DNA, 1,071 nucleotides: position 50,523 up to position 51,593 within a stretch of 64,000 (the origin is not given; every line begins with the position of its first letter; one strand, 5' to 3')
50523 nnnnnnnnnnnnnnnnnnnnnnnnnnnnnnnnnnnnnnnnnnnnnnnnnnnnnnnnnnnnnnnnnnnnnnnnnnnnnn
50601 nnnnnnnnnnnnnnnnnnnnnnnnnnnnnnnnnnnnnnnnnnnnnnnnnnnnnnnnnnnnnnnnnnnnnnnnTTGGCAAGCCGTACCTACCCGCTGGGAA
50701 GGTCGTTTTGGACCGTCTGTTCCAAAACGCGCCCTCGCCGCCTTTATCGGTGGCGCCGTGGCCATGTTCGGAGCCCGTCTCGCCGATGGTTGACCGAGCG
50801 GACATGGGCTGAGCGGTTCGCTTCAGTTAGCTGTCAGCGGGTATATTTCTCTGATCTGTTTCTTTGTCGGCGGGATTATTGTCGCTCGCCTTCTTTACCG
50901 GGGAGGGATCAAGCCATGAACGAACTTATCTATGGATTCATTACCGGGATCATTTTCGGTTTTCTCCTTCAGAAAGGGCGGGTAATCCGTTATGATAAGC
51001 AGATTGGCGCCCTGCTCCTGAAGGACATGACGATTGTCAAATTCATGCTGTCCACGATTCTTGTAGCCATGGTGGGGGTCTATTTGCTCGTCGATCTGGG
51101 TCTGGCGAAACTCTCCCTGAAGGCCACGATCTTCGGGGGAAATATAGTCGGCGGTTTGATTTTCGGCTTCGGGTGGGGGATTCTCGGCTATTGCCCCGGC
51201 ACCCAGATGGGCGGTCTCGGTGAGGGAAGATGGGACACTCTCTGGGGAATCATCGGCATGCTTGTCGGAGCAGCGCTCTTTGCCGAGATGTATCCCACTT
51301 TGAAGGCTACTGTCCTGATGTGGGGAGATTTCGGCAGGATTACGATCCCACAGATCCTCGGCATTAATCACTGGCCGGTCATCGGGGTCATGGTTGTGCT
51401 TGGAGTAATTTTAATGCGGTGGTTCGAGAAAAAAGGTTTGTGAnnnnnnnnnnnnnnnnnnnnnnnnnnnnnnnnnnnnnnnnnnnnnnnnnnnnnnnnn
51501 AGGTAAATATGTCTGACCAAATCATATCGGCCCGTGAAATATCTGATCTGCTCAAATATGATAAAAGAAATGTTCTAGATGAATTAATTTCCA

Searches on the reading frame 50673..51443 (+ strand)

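Call 23: search_protein_families(library=pfam, proteins=[window:50673-51443:+], max_evalue=0.00001)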
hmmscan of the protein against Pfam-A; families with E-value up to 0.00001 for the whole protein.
window:50673-51443:+ (256 aa): 2 families
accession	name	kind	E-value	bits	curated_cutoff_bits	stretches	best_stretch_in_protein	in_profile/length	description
PF04143.19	Sulf_transp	-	7.6e-14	52.4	27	1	115-250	15-150/310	Sulphur transport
PF20398.3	DUF6691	-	8.4e-07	29.8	27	1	85-204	3-131/142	Family of unknown function (DUF6691)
